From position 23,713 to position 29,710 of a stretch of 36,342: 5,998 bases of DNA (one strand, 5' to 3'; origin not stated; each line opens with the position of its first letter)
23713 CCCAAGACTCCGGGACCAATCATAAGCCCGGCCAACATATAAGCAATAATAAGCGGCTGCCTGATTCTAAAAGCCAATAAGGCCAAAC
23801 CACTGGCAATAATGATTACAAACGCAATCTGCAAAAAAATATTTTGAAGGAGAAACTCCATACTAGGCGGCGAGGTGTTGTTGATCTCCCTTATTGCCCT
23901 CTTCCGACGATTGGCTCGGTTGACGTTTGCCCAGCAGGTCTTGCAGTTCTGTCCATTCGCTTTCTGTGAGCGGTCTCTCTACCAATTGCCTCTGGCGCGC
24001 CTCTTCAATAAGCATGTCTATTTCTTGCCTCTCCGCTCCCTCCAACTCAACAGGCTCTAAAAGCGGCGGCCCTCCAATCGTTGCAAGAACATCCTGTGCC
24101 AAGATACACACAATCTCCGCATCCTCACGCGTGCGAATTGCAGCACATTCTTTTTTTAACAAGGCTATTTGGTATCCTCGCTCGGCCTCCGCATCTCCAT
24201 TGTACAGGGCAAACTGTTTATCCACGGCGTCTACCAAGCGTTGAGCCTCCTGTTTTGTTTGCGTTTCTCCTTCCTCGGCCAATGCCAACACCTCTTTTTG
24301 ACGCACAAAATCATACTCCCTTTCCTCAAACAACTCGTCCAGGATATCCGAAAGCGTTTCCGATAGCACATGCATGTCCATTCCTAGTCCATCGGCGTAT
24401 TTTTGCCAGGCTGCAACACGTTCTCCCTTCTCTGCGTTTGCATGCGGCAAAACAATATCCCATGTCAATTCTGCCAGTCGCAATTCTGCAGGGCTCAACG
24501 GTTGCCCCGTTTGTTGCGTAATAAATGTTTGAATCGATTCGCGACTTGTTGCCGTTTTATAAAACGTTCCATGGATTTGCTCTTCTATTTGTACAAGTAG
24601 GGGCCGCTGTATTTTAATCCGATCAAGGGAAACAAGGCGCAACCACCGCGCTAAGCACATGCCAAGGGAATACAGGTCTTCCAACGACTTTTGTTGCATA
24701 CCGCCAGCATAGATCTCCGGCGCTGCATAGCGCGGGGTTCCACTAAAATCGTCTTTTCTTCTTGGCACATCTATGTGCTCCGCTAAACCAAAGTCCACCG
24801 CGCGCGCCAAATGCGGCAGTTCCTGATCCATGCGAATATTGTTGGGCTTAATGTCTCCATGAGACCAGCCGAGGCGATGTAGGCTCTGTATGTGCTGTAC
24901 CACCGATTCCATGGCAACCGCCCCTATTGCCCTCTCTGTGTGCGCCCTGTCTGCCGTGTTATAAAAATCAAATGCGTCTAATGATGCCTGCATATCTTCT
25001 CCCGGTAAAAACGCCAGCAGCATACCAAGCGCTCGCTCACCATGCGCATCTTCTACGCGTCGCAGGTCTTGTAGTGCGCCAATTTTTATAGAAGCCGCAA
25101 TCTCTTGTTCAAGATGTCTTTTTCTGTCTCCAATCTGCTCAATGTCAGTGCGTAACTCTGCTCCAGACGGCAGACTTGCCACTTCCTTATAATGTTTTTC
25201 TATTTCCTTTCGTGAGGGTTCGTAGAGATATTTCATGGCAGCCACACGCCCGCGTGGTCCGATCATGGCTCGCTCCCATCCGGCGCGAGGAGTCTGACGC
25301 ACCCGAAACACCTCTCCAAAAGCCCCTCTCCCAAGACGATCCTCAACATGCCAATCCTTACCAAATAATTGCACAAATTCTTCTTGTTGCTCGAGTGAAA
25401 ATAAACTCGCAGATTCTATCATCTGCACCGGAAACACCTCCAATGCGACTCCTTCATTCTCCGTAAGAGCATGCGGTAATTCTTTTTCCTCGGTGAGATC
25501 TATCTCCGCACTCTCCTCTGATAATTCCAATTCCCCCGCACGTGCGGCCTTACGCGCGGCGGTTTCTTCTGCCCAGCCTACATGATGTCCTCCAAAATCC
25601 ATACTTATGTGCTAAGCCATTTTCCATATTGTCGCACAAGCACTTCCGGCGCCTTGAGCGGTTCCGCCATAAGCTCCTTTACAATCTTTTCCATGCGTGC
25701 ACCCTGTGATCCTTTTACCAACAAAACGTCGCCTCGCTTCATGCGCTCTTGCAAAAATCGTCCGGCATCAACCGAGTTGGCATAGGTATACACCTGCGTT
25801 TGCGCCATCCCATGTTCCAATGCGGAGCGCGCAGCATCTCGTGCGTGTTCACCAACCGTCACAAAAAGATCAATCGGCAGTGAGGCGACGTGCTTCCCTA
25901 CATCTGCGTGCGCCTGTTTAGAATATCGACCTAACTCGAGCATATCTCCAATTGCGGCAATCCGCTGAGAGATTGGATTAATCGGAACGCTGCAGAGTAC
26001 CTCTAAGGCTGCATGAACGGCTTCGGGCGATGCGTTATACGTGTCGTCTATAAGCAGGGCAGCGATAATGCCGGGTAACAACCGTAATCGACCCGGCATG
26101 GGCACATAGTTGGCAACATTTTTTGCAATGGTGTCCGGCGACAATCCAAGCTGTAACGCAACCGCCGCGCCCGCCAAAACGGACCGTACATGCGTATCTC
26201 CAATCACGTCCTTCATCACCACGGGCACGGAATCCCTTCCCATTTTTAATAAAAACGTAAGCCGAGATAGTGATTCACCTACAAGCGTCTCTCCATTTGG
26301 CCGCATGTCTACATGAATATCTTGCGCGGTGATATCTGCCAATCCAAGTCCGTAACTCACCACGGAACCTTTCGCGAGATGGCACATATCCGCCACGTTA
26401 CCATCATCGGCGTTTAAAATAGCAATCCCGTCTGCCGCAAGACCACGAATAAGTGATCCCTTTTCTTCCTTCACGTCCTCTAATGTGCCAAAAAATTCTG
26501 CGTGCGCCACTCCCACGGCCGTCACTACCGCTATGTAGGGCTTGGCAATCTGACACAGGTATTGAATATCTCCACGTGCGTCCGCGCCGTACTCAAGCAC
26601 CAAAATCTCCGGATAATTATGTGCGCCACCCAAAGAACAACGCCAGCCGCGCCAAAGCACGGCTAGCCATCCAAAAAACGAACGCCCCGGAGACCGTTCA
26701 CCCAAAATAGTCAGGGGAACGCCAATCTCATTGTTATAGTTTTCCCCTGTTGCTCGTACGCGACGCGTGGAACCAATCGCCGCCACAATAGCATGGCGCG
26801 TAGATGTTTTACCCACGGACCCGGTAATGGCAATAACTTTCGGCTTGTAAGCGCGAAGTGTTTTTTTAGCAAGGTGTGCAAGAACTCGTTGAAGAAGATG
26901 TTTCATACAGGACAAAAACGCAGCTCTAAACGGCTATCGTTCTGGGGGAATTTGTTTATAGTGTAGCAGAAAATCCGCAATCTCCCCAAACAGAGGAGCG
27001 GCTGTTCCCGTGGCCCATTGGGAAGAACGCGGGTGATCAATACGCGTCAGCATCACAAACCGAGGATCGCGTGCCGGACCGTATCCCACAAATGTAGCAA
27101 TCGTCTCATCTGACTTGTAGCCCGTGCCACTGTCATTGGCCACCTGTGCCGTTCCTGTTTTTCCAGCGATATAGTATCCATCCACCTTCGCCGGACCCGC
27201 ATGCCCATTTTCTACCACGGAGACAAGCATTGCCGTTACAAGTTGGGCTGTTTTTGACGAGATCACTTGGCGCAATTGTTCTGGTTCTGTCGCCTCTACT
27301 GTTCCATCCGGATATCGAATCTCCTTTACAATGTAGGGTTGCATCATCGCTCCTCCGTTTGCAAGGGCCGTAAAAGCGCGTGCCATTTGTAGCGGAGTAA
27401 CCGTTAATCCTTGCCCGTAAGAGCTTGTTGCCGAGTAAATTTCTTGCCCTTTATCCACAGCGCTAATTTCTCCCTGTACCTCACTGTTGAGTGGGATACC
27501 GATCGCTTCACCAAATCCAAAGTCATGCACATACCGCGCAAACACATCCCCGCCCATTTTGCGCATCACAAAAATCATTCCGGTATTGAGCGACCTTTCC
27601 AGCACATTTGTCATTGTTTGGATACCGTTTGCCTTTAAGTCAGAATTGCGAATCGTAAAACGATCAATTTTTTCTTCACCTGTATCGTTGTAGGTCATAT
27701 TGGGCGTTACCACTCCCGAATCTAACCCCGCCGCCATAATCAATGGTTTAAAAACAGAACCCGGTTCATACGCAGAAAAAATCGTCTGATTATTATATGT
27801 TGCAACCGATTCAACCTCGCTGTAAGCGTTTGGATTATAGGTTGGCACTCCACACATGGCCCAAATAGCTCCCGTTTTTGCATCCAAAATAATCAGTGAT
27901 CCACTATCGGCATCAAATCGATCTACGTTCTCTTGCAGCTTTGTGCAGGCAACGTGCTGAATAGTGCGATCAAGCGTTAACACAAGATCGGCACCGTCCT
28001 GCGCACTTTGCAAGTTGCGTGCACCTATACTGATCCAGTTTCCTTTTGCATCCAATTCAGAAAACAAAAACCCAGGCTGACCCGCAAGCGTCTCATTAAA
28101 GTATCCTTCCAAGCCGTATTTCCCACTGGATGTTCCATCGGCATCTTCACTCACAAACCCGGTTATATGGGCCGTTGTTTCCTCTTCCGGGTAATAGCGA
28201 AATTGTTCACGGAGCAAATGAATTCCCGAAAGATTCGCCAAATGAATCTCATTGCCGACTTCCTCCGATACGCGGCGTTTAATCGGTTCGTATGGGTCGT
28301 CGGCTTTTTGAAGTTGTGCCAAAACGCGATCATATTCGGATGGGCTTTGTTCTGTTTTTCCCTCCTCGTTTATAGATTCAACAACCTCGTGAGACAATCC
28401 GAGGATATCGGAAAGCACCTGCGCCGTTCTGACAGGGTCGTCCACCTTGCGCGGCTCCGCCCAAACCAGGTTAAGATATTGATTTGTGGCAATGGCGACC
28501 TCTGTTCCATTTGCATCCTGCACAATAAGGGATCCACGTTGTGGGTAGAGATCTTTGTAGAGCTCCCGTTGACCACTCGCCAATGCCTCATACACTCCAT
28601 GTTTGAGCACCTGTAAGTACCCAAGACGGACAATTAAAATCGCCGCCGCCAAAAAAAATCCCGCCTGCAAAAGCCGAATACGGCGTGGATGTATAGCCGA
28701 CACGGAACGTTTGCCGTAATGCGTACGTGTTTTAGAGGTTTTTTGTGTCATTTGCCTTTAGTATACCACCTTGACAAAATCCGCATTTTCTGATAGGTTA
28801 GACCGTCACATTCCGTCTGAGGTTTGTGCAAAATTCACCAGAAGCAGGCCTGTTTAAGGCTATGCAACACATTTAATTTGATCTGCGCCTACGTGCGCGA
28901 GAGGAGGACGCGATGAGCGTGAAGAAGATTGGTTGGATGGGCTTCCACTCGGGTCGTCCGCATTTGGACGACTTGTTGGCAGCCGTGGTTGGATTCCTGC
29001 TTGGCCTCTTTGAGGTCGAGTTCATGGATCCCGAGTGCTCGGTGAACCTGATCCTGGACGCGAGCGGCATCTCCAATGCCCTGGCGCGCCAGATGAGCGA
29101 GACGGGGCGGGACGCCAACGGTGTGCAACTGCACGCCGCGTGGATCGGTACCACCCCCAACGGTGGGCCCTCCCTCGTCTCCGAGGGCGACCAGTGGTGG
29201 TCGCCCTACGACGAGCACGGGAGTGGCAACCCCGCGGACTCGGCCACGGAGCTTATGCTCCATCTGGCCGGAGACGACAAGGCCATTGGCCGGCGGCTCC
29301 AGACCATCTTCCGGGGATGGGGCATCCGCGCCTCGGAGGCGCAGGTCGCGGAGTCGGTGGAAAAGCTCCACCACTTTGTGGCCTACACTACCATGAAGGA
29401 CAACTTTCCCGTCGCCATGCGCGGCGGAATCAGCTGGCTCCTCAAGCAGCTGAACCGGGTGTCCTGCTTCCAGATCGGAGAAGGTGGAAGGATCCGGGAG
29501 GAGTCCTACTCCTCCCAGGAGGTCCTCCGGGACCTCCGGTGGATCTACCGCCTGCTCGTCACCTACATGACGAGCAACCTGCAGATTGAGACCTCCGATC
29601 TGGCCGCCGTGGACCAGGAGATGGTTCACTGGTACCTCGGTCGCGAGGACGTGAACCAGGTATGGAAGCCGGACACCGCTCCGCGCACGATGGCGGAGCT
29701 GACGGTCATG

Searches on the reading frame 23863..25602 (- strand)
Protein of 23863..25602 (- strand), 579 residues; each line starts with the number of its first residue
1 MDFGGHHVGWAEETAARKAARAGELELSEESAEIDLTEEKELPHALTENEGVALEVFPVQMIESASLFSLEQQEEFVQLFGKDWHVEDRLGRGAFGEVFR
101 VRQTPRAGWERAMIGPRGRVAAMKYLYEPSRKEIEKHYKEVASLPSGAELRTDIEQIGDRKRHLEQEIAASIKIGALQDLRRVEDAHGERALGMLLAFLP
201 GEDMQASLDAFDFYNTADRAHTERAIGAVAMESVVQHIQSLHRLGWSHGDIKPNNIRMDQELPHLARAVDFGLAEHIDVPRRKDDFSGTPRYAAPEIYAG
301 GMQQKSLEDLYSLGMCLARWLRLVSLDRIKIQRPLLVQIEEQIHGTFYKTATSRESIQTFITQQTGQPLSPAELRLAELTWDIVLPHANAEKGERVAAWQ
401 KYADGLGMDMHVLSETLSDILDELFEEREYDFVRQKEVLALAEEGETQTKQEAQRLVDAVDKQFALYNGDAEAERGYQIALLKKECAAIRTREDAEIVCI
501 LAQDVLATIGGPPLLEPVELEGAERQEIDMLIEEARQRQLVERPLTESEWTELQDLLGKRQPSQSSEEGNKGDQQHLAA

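Call 10: search_protein_families(library=pfam, proteins=[window:23863-25602:-], max_evalue=0.001)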
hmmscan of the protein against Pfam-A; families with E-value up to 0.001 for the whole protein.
window:23863-25602:- (579 aa): 2 families
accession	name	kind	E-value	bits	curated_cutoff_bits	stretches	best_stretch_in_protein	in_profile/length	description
PF00069.31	Pkinase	-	2.4e-18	66.9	31.7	1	211-322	86-192/263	Protein kinase domain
PF07714.23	PK_Tyr_Ser-Thr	-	0.00015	21.6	23.1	0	86-317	3-194/258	Protein tyrosine and serine/threonine kinase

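Call 92: search_protein_families(library=ncbifam, proteins=[window:23863-25602:-], max_evalue=0.1)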
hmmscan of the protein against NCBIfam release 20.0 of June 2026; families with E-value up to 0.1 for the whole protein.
window:23863-25602:- (579 aa): 12 families
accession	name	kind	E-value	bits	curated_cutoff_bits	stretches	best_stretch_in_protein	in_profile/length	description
NF047741.1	antiphage_MADS6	equivalog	3.8e-10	38.9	460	2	230-322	304-398/612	methylation-associated defense system protein kinase MAD6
NF038150.1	lanthi_synth_IV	equivalog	9.9e-10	37.4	650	1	223-318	296-387/851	class IV lanthionine synthetase LanL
NF038151.1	lanthi_synth_III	equivalog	6.2e-09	34.8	575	1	219-373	332-474/833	class III lanthionine synthetase LanKC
NF033483.0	PknB_PASTA_kin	equivalog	4.5e-08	32.6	450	1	230-317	112-198/563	Stk1 family PASTA domain-containing Ser/Thr kinase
NF043056.1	T4SS_LegK1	equivalog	5.7e-07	28.5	550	1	248-318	212-281/516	Dot/Icm T4SS effector kinase LegK1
TIGR03724.2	arch_bud32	equivalog_domain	4.5e-05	23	125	1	229-277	89-134/193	KEOPS complex kinase/ATPase Bud32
NF052427.1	StpK7MSMEG_1200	equivalog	7.5e-05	21.4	900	1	225-318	108-200/601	serine/threonine protein kinase StpK7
NF058632.1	SerThrKinPrkT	equivalog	0.00026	20.1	280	1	230-272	122-163/322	serine/threonine protein kinase PrkT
NF053615.1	SerThrKinAfsKStmc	equivalog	0.00058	18.6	1300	1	234-317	121-203/809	protein serine/threonine kinase AfsK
NF007174.0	PRK09605.1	equivalog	0.0035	15.9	447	1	229-277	431-476/535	bifunctional N(6)-L-threonylcarbamoyladenine synthase/serine/threonine protein kinase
NF011462.0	PRK14879.1-3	equivalog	0.022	14.5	174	0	232-274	89-128/192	Kae1-associated kinase Bud32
NF041408.1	XopAU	subfamily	0.027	14.1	450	1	227-322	330-416/498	XopAU family type III secretion system effector serine/threonine kinase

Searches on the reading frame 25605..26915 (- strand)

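Call 10: search_protein_families(library=pfam, proteins=[window:25605-26915:-], max_evalue=0.001)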
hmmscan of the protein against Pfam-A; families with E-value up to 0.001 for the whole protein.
window:25605-26915:- (436 aa): 2 families
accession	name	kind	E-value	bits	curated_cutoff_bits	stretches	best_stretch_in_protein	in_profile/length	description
PF08245.18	Mur_ligase_M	-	8.2e-26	91.6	24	2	101-202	56-161/200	Mur ligase middle domain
PF02875.26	Mur_ligase_C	-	6.9e-16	59.7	28.4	1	275-403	1-126/127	Mur ligase, glutamate ligase domain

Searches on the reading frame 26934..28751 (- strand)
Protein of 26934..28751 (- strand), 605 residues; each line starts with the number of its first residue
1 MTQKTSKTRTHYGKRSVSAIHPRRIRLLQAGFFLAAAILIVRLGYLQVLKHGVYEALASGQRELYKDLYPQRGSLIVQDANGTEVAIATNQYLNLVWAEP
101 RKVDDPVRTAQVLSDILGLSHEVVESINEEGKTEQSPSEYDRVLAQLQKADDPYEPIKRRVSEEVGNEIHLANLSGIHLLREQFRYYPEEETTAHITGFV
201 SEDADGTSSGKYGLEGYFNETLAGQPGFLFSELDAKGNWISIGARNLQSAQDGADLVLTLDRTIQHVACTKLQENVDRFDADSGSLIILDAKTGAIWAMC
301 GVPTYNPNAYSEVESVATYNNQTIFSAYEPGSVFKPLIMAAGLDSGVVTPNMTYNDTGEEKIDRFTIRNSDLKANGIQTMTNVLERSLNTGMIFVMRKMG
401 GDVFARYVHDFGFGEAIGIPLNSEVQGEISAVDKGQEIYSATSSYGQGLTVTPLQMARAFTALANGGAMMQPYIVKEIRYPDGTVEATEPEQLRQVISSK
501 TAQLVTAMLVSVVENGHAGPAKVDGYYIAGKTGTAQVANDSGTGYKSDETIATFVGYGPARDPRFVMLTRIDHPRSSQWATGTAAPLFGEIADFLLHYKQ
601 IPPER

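Call 10: search_protein_families(library=pfam, proteins=[window:26934-28751:-], max_evalue=0.001)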
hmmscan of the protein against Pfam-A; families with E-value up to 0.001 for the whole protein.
window:26934-28751:- (605 aa): 2 families
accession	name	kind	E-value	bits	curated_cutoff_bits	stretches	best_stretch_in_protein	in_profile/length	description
PF00905.27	Transpeptidase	-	1.6e-76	257.8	22.1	1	284-592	1-298/299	Penicillin binding protein transpeptidase domain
PF03717.20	PBP_dimer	-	6.1e-12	46.8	24.4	1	69-240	3-176/180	Penicillin-binding Protein dimerisation domain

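Call 28: find_related_loci(query=A2, collection=genome_contigs, flank=10000)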
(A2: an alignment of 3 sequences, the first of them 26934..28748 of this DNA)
Query A2 (604 aa) in genome_contigs; peptide patterns used: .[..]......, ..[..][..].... (x = any residue, [..] = any of these).
42 stretches matched a pattern; 2 encode a relative of the query (tblastn E <= 1e-3); 2 distinct loci.
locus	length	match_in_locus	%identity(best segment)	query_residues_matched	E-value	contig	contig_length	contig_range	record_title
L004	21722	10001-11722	36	19-604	1e-102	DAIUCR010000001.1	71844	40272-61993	MAG TPA_asm: Patescibacteria group bacterium isolate CTOTU11756 NODE_116_length_71844_cov_13.513198, whole genome shotgu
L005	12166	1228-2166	21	239-555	5e-10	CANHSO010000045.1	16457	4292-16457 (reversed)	MAG: Bacteriovoracaceae bacterium isolate RE-26jul17-183 genome assembly, contig: RE-26jul17-C5131, whole genome shotgun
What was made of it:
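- Tried and rejected: The nearest ftsI there is a 'Patescibacteria group' MAG at 36% identity (call 28).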

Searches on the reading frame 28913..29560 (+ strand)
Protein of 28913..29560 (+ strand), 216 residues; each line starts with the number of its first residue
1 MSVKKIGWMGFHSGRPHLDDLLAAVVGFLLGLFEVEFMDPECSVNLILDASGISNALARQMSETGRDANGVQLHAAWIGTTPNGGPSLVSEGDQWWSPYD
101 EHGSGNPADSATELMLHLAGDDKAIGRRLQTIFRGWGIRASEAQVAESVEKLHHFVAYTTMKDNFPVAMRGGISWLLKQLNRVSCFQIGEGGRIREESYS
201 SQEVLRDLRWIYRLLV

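Call 109: search_solved_structures(query=A6, max_evalue=10, show_alignments=3)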
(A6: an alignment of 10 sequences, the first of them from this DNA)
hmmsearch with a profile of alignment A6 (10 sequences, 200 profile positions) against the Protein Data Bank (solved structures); distinct sequences matched with E-value up to 10: 0.
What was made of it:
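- Tried and rejected: An N-terminal profile against PDB gave nothing (call 109).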
